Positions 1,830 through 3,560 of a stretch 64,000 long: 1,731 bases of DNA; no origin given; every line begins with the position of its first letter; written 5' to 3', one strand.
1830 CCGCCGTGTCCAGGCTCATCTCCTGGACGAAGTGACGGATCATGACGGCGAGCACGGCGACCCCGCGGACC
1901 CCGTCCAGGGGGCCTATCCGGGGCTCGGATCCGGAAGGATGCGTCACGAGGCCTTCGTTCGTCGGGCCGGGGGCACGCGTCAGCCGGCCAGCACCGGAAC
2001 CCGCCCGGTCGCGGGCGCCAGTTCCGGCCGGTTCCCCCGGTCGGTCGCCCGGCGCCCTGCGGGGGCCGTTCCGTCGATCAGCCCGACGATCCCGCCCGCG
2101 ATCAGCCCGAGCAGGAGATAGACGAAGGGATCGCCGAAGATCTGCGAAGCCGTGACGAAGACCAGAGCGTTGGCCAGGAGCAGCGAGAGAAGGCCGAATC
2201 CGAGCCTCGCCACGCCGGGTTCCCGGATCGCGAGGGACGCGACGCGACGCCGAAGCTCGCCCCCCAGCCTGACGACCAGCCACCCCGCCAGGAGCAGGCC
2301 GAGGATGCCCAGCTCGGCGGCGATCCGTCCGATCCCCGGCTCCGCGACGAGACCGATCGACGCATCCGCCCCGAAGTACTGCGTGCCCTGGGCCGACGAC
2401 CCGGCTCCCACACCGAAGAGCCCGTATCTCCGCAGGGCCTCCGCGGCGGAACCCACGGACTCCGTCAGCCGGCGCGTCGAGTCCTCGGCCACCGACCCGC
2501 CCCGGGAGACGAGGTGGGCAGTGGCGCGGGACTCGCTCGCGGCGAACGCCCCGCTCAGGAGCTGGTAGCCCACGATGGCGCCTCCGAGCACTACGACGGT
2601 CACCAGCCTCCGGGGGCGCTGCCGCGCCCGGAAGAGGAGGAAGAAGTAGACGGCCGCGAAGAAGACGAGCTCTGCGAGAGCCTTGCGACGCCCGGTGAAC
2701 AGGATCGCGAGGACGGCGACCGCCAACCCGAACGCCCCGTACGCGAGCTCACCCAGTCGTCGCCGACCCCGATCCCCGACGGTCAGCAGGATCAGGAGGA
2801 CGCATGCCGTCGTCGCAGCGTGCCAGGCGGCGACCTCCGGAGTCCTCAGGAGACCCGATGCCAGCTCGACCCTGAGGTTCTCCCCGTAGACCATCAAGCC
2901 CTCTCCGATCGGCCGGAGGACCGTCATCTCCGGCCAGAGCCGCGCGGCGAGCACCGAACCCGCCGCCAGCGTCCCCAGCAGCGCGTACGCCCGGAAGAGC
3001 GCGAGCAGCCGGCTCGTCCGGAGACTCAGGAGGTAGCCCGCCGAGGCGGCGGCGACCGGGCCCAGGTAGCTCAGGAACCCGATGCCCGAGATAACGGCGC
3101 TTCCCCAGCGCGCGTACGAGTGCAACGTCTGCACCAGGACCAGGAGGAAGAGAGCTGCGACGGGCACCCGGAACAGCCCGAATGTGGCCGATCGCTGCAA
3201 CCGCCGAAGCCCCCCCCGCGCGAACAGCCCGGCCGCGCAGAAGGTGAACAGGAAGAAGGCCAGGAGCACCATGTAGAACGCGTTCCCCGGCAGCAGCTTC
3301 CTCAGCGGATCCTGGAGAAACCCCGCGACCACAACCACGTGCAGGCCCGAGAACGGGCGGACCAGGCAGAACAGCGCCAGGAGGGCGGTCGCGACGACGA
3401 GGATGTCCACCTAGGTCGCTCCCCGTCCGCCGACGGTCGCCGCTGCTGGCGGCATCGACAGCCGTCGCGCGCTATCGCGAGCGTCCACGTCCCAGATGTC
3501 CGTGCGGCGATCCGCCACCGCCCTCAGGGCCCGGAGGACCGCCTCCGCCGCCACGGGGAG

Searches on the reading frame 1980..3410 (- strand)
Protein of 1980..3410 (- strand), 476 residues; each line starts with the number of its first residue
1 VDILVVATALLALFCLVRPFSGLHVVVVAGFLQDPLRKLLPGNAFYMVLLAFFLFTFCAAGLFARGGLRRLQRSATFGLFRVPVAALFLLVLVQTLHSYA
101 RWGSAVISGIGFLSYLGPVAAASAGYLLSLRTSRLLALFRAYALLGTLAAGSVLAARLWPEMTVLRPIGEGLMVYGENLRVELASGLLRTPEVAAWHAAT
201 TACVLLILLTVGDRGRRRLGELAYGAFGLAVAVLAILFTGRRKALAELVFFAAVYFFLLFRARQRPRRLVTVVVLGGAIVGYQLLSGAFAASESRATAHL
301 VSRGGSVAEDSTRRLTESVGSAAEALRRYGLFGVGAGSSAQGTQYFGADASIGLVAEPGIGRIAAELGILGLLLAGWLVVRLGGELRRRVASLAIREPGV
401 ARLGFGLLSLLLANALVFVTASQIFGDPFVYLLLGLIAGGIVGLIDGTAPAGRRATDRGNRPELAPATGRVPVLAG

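Call 39: search_protein_families(library=pfam, proteins=[window:1980-3410:-], max_evalue=0.0001)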
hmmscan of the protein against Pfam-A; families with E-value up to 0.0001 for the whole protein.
window:1980-3410:- (476 aa): 1 family
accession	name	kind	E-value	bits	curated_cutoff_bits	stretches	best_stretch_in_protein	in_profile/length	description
PF04932.20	Wzy_C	-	2.1e-06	28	31.7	1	228-374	2-147/149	O-Antigen ligase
